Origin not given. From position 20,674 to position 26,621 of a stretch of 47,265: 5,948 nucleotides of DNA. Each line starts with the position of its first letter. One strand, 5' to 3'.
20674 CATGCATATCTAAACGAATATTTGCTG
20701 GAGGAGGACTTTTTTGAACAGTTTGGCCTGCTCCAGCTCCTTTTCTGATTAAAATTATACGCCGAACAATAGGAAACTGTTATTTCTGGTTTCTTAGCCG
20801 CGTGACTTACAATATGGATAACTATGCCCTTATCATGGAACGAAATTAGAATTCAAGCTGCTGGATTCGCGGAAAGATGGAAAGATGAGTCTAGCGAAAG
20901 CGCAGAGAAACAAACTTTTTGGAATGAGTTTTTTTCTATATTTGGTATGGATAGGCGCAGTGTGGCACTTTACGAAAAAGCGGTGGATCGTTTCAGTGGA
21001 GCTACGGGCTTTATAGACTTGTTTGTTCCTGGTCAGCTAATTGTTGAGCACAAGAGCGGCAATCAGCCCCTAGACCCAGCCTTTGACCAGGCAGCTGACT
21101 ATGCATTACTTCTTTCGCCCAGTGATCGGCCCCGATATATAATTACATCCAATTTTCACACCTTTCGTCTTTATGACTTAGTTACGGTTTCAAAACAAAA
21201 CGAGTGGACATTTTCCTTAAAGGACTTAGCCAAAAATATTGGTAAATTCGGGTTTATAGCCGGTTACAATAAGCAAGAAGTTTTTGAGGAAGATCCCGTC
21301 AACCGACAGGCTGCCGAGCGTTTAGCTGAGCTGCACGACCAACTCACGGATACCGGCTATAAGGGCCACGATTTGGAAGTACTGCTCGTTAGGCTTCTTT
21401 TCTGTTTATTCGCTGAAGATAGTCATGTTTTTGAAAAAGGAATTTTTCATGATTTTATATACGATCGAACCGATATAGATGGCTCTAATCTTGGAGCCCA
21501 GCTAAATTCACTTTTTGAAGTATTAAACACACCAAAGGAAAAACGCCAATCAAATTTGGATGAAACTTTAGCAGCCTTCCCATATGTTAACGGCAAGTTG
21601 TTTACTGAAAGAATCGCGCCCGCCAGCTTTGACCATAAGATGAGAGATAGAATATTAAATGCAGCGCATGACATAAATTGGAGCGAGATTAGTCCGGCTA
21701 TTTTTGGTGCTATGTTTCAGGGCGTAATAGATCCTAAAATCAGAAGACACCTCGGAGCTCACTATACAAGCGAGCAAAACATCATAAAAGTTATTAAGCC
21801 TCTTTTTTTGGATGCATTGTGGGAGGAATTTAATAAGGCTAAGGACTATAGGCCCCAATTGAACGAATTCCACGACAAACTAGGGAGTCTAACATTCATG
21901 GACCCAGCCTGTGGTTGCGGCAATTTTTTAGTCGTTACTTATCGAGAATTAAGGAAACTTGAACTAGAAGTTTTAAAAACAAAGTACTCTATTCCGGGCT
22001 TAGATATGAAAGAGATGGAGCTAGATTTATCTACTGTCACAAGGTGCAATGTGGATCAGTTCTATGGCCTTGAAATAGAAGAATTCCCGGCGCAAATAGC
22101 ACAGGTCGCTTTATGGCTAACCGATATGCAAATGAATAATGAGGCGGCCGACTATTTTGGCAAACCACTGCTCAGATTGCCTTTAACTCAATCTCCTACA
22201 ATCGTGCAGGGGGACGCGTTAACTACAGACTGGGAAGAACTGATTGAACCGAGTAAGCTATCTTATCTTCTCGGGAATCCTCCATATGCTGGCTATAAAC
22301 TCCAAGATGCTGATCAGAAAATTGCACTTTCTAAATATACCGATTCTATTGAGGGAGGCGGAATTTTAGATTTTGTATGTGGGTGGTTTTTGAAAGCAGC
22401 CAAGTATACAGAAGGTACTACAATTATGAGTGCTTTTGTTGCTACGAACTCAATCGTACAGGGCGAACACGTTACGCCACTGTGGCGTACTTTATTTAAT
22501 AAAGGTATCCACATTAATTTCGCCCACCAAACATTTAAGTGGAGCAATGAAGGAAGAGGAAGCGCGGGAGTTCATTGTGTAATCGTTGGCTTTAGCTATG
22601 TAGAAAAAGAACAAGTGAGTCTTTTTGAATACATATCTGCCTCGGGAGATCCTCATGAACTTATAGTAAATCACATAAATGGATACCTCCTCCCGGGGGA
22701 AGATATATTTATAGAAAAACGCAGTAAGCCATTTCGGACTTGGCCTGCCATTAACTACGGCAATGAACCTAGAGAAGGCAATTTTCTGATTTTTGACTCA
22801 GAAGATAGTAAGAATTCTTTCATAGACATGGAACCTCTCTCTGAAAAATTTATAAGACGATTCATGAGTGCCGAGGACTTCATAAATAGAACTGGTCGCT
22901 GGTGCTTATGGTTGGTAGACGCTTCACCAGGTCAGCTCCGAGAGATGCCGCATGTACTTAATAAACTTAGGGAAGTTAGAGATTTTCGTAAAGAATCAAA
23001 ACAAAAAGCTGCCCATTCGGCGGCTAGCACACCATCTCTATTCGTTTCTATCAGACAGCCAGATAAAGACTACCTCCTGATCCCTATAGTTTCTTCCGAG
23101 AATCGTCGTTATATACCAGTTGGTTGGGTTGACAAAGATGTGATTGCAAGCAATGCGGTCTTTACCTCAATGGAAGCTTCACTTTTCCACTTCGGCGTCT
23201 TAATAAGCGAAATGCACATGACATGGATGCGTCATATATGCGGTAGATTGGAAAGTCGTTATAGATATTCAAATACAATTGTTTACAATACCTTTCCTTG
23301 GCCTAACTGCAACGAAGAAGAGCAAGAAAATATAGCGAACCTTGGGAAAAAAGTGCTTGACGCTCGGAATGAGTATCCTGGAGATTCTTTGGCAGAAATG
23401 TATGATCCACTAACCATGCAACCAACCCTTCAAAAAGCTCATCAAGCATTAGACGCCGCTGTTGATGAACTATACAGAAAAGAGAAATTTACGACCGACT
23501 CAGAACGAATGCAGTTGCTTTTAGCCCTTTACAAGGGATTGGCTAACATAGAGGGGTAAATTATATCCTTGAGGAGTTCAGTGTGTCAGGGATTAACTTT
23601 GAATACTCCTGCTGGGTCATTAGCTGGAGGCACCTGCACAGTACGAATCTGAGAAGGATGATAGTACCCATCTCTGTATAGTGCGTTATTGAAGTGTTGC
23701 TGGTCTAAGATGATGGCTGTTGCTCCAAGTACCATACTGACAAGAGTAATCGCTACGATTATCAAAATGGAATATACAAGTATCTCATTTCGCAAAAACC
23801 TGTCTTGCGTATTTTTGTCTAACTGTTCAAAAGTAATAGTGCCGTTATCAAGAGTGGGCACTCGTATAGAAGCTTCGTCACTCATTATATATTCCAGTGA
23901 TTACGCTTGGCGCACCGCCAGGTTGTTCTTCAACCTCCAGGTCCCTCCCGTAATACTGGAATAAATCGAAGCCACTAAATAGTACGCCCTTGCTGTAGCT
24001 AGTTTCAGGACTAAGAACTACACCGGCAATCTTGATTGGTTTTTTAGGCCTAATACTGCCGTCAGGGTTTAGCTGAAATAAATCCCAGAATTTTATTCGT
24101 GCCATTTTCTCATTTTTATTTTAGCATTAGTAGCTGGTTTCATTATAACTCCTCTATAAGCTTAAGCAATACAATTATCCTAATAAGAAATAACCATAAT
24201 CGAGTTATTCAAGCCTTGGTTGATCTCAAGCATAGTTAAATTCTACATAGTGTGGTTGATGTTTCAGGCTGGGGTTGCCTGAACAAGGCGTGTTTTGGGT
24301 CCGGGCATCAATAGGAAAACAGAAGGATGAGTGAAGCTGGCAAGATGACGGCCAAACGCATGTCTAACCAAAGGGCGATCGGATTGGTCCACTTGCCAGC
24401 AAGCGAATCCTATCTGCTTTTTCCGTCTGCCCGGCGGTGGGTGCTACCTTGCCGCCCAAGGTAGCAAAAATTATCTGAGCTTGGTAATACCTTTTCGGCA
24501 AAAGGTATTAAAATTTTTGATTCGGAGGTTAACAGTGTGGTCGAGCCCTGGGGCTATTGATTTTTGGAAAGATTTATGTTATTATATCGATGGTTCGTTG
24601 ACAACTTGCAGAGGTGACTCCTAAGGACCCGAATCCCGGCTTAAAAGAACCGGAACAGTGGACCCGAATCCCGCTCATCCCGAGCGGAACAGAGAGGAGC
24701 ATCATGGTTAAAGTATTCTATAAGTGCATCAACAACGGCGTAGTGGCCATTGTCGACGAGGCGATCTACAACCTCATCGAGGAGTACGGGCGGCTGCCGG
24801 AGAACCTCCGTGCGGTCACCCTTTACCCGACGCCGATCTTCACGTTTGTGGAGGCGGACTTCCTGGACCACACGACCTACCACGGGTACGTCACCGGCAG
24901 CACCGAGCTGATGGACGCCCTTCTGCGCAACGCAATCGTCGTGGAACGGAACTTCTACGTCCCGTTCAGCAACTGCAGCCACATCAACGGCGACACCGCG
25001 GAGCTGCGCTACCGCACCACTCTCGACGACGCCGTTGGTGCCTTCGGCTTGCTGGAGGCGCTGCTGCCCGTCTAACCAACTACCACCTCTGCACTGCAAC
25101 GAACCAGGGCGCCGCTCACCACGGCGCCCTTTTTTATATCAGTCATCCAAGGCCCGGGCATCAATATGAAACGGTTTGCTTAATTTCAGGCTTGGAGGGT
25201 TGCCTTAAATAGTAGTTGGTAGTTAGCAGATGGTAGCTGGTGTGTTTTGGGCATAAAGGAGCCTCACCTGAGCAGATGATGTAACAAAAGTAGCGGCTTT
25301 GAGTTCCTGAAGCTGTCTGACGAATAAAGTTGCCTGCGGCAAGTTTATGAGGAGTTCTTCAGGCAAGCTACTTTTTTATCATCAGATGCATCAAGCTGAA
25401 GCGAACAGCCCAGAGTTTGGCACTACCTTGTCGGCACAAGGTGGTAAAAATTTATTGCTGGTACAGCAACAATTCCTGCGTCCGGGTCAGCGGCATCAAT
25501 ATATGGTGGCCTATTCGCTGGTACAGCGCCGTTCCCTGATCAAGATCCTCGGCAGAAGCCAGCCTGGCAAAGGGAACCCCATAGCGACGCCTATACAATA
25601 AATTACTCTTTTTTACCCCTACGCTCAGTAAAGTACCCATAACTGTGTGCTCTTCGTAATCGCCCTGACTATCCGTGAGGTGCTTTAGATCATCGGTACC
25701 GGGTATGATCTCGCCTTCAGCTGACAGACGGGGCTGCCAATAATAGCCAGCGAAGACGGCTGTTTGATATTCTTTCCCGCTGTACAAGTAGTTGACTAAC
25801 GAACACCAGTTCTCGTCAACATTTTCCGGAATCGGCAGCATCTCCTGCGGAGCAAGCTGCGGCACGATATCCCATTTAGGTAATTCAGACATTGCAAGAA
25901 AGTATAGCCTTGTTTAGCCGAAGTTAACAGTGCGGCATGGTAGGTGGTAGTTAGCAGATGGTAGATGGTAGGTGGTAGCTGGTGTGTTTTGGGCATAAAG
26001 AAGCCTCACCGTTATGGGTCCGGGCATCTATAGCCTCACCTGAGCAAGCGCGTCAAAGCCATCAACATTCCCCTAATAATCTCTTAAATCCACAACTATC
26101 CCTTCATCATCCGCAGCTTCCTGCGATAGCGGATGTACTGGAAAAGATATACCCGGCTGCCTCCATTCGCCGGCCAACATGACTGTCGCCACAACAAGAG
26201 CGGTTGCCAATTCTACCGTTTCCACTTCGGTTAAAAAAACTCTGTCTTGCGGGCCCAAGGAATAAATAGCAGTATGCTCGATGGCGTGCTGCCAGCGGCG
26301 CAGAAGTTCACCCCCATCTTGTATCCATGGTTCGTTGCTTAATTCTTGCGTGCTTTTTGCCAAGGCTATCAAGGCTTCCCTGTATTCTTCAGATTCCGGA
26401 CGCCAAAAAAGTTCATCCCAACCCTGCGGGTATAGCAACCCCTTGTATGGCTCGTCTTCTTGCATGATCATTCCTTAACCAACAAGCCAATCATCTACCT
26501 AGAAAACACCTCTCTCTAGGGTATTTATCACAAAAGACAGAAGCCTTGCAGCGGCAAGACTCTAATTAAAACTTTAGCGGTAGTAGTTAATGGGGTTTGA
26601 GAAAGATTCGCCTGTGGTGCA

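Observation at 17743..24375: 6.6-kb AT-rich defence-like island bracketed by 79-nt inverted repeats, with no mobility gene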

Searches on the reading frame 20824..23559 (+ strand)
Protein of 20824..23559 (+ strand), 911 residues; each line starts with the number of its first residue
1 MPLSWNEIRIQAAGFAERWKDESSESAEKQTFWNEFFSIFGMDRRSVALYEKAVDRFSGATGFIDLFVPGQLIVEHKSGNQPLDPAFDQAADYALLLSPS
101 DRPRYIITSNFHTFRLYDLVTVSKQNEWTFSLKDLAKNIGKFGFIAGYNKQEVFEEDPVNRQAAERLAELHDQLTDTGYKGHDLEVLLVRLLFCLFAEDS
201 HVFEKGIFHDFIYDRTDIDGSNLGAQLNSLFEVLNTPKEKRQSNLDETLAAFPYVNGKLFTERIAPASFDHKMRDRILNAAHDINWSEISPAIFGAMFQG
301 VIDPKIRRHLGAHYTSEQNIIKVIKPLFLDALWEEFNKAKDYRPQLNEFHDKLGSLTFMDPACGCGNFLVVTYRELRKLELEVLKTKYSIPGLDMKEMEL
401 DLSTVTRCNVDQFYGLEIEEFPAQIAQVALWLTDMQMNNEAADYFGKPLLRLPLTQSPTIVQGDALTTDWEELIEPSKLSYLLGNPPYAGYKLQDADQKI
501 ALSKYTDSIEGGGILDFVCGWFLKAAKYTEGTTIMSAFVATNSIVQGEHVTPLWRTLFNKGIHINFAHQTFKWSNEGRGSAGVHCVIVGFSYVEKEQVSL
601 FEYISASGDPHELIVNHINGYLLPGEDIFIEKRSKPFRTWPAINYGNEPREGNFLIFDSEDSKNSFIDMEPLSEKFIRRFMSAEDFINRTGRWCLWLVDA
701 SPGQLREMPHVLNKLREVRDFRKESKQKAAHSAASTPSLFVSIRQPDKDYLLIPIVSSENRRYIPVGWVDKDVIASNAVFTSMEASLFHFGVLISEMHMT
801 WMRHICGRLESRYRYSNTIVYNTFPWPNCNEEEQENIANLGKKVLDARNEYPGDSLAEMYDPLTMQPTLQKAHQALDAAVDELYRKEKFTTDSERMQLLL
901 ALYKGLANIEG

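Call 14: search_protein_families(library=pfam, proteins=[window:20824-23559:+], max_evalue=0.01)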
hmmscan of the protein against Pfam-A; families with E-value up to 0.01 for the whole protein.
window:20824-23559:+ (911 aa): 7 families
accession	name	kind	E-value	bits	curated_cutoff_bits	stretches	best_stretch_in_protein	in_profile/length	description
PF20473.4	MmeI_Mtase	-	3e-85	286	27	1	337-601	2-258/259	MmeI, DNA-methyltransferase domain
PF20466.3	MmeI_TRD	-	2.7e-71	239.6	27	1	625-828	2-206/207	MmeI, target recognition domain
PF20464.3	MmeI_N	-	1.8e-39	136.4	27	1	12-175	3-179/181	MmeI, N-terminal domain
PF20467.3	MmeI_C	-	6.9e-27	93.9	27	1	831-907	3-79/83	MmeI, C-terminal domain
PF20465.4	MmeI_hel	-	8.9e-24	84.5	27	1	182-260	1-75/75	MmeI, helicase spacer domain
PF02384.22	N6_Mtase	-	0.00014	21.8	20.4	1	358-493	50-139/311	N-6 DNA Methylase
PF07669.17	Eco57I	-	0.00018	22.1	25.3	1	412-528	2-123/171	Eco57I restriction-modification methylase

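Call 15: search_protein_families(library=padloc, proteins=[window:20824-23559:+], max_evalue=0.01)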
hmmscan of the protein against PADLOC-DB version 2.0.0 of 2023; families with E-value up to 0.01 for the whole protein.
window:20824-23559:+ (911 aa): 32 families (the best 25 are shown)
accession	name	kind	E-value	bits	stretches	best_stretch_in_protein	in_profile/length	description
PDLC03598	REase_MTase_IIG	-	0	1158.6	1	3-907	3-908/912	Type IIG restriction enzyme-methyltransferase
PDLC03599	REase_MTase_IIG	-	1.1e-93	312.9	2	24-730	21-720/959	Type IIG restriction enzyme-methyltransferase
PDLC03627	REase_MTase_IIG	-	8.9e-90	299.9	2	13-450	5-499/1136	Type IIG restriction enzyme-methyltransferase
PDLC04134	mad2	-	3.8e-41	139.4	1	23-572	3-431/492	mads_2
PDLC02643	DrmMI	-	1.6e-28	97.1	2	482-861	872-1241/1347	DrmMI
PDLC02644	DrmMI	-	7.3e-13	45.3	2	755-839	683-768/988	DrmMI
PDLC02646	DrmMI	-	1.1e-07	28.4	1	763-832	572-640/792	DrmMI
PDLC03021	MTase_I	-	6.6e-07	26.5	1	357-437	187-252/491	Type I methyltransferase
PDLC03618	REase_MTase_IIG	-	9.7e-07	24.4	1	763-853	1139-1228/1429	Type IIG restriction enzyme-methyltransferase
PDLC03611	REase_MTase_IIG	-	1.9e-05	20.3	1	353-444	550-641/1532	Type IIG restriction enzyme-methyltransferase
PDLC03630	REase_MTase_IIG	-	3.6e-05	19.7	1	293-378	353-429/1100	Type IIG restriction enzyme-methyltransferase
PDLC03609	REase_MTase_IIG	-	3.9e-05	19.6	1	343-563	424-638/1066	Type IIG restriction enzyme-methyltransferase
PDLC02528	PglX|PglXI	-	5e-05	19.2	1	346-474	282-392/1125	PglX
PDLC03335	MTase_II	-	8.8e-05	19.3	1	356-512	104-229/607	Type II methyltransferase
PDLC02523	PglX|PglXI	-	0.00018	17.4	1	355-441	331-413/1428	PglX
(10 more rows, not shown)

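Call 16: find_encoding_contigs(protein=window:20824-23559:+, flank=10000, max_places=10)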
Protein window:20824-23559:+ (911 aa): no gene with exactly this product is on record in the collection.

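Call 57: find_homologous_proteins(query=window:20824-23559:+, max_evalue=1e-100)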
Query window:20824-23559:+ (911 aa): 7999 proteins with E <= 1e-100 among 8000 candidates; the best 120 are listed.
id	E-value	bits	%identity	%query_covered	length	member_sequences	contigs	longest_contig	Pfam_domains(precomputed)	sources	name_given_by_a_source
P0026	0.0e+0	2127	100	100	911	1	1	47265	PF20465.5,PF20466.4,PF20464.4,PF20467.4,PF20473.5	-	-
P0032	0.0e+0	1344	64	99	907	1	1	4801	PF20465.5,PF20466.4,PF20464.4,PF20467.4,PF20473.5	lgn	-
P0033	0.0e+0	1290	60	100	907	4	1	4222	PF20465.5,PF02384.23,PF07669.18,PF20466.4,PF20464.4,PF20467.4,PF20473.5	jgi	jgi:hypothetical protein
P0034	0.0e+0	1289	62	99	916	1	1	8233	PF20465.5,PF02384.23,PF07669.18,PF20466.4,PF20464.4,PF20467.4,PF20473.5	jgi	jgi:hypothetical protein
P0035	0.0e+0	1226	58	100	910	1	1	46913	PF20465.5,PF02384.23,PF07669.18,PF20466.4,PF20464.4,PF20467.4,PF20473.5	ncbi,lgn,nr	ncbi:N-6 DNA methylase [Candidatus Parcubacteria bacterium]|nr:N-6 DNA methylase [Candidatus Parcuba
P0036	0.0e+0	1224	58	99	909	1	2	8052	PF20465.5,PF02384.23,PF07669.18,PF20466.4,PF20464.4,PF20467.4,PF20473.5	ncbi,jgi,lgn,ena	-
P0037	0.0e+0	1213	59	100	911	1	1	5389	PF20465.5,PF20466.4,PF20464.4,PF20467.4,PF20473.5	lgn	-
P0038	0.0e+0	1125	56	99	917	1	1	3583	PF20465.5,PF02384.23,PF07669.18,PF20466.4,PF20464.4,PF20467.4,PF20473.5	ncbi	ncbi:MAG: DNA methyltransferase [Candidatus Saccharimonadales bacterium]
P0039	0.0e+0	1072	53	99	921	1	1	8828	PF20465.5,PF07669.18,PF20466.4,PF20464.4,PF20467.4,PF20473.5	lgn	-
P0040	0.0e+0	1056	52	100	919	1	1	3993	PF20465.5,PF20466.4,PF20464.4,PF20467.4,PF20473.5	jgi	jgi:hypothetical protein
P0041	0.0e+0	1053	52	99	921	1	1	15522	PF20465.5,PF20466.4,PF20464.4,PF20467.4,PF20473.5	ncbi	-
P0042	0.0e+0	1050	53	99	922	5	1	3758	PF20465.5,PF07669.18,PF20466.4,PF20464.4,PF20467.4,PF20473.5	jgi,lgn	-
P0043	0.0e+0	1049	52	100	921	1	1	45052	PF20465.5,PF07669.18,PF20466.4,PF20464.4,PF20467.4,PF20473.5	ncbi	-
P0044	0.0e+0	1048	52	100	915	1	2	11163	PF20465.5,PF02384.23,PF20466.4,PF20464.4,PF20467.4,PF20473.5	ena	-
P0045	0.0e+0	1048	52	100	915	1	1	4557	PF20465.5,PF02384.23,PF20466.4,PF20464.4,PF20467.4,PF20473.5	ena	-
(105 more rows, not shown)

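Call 59: find_encoding_contigs(protein=P0035, flank=6000, max_places=2)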
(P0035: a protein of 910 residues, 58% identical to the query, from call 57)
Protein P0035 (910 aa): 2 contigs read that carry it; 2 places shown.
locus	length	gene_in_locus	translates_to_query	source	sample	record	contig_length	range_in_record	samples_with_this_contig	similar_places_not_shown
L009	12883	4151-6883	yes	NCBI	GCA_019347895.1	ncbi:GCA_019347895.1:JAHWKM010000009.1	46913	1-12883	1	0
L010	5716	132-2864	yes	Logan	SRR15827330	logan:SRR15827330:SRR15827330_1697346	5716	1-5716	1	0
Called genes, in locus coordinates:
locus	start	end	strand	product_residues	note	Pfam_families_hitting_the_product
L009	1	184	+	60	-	PF01687:Flavokinase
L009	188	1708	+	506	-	PF05970:PIF1, PF13191:AAA_16 (faint), PF13245:AAA_19, PF13401:AAA_22, PF13604:AAA_30, PF21530:Pif1_2B_dom (faint), PF00570:HRDC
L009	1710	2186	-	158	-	PF06737:Transglycosylas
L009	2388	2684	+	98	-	PF00462:Glutaredoxin, PF13417:GST_N_3, PF13409:GST_N_2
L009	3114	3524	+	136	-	-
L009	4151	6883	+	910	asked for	PF20464:MmeI_N, PF20465:MmeI_hel, PF20473:MmeI_Mtase, PF02384:N6_Mtase (weak), PF07669:Eco57I (weak), PF20466:MmeI_TRD, PF20467:MmeI_C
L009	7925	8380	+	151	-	PF18742:DpnII-MboI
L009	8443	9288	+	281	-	PF02086:MethyltransfD12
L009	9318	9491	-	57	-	PF07411:DUF1508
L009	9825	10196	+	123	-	-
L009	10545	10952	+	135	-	-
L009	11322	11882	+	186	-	PF01327:Pep_deformylase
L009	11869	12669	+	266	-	PF02517:Rce1-like (weak)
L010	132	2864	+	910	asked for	PF20464:MmeI_N, PF20465:MmeI_hel, PF20473:MmeI_Mtase, PF02384:N6_Mtase (weak), PF07669:Eco57I (weak), PF20466:MmeI_TRD, PF20467:MmeI_C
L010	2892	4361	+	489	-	PF18742:DpnII-MboI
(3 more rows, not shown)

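Call 60: find_encoding_contigs(protein=P0034, flank=6000, max_places=2)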
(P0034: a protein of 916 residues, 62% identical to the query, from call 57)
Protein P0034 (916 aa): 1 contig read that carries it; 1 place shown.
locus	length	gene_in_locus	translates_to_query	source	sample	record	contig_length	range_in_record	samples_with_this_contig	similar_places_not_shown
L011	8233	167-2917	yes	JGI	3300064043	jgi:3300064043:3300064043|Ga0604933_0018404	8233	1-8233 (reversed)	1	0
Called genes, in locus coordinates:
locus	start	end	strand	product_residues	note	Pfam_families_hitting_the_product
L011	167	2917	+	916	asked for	PF20464:MmeI_N, PF20465:MmeI_hel, PF02384:N6_Mtase (weak), PF20473:MmeI_Mtase, PF07669:Eco57I (weak), PF20466:MmeI_TRD, PF20467:MmeI_C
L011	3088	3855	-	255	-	PF01026:TatD_DNase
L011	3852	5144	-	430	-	PF06508:QueC (faint)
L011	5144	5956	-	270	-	-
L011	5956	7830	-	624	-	PF07693:KAP_NTPase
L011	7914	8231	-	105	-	?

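Call 61: find_encoding_contigs(protein=P0032, flank=6000, max_places=2)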
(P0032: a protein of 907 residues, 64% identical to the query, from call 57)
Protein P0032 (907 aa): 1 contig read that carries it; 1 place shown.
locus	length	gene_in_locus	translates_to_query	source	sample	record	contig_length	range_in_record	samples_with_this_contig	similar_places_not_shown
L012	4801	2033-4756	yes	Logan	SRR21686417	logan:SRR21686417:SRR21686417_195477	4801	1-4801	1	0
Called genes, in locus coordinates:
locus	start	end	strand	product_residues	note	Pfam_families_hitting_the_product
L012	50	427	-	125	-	-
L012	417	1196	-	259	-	PF01381:HTH_3, PF12844:HTH_19 (weak), PF13560:HTH_31, PF13274:SocA_Panacea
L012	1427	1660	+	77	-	PF09954:DUF2188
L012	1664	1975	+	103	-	-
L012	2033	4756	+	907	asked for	PF20464:MmeI_N, PF20465:MmeI_hel, PF20473:MmeI_Mtase, PF20466:MmeI_TRD, PF20467:MmeI_C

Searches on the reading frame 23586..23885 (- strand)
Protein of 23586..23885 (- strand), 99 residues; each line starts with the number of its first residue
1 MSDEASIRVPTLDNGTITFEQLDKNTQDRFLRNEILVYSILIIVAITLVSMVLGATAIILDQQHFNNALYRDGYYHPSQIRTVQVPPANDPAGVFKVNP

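Call 14: search_protein_families(library=pfam, proteins=[window:23586-23885:-], max_evalue=0.01)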
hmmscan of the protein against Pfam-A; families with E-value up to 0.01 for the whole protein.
window:23586-23885:- (99 aa): 0 families

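Call 15: search_protein_families(library=padloc, proteins=[window:23586-23885:-], max_evalue=0.01)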
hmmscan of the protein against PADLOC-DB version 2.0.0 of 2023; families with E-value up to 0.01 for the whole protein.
window:23586-23885:- (99 aa): 0 families

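Call 64: search_protein_families(library=phrogs, proteins=[window:23586-23885:-], max_evalue=0.01)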
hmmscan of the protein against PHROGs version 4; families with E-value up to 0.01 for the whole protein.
window:23586-23885:- (99 aa): 0 families

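Call 65: search_protein_families(library=pfam, proteins=[window:23586-23885:-], max_evalue=5)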
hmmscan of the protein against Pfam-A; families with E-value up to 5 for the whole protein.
window:23586-23885:- (99 aa): 1 family
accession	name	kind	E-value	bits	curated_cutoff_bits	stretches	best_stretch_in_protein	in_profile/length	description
PF04056.20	Ssl1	-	0.16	12.2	27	1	11-73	113-173/193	Ssl1-like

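Call 82: search_dna_similar(query=window:23586-23885:-, collection=plasmids, mode=protein, max_evalue=0.1, max_rows=10)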
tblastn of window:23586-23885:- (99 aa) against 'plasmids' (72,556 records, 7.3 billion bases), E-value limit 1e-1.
No match.

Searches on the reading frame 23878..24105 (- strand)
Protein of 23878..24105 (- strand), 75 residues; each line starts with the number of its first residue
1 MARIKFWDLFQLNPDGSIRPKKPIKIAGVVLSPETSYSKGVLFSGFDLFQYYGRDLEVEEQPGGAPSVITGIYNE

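Call 14: search_protein_families(library=pfam, proteins=[window:23878-24105:-], max_evalue=0.01)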
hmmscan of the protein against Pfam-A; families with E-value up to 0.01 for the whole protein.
window:23878-24105:- (75 aa): 0 families

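Call 15: search_protein_families(library=padloc, proteins=[window:23878-24105:-], max_evalue=0.01)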
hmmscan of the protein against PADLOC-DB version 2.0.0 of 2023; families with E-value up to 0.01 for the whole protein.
window:23878-24105:- (75 aa): 0 families

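Call 64: search_protein_families(library=phrogs, proteins=[window:23878-24105:-], max_evalue=0.01)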
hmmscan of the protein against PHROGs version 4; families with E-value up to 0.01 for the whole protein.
window:23878-24105:- (75 aa): 0 families

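Call 65: search_protein_families(library=pfam, proteins=[window:23878-24105:-], max_evalue=5)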
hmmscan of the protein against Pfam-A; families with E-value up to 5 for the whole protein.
window:23878-24105:- (75 aa): 0 families

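Call 83: search_dna_similar(query=window:23878-24105:-, collection=plasmids, mode=protein, max_evalue=0.1, max_rows=10)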
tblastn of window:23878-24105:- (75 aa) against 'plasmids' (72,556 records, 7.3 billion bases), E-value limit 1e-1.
No match.

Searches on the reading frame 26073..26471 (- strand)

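Call 24: search_protein_families(library=pfam, proteins=[window:26073-26471:-], max_evalue=0.001)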
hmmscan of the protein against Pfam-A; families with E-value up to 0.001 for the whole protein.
window:26073-26471:- (132 aa): 0 families

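Call 64: search_protein_families(library=phrogs, proteins=[window:26073-26471:-], max_evalue=0.01)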
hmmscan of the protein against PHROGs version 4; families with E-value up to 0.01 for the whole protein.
window:26073-26471:- (132 aa): 0 families

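Call 65: search_protein_families(library=pfam, proteins=[window:26073-26471:-], max_evalue=5)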
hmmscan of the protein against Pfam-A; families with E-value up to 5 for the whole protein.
window:26073-26471:- (132 aa): 1 family
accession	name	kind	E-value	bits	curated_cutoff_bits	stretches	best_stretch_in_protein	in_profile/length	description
PF08434.16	CLCA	-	0.3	10.9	25.6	1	13-80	56-131/266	Calcium-activated chloride channel N terminal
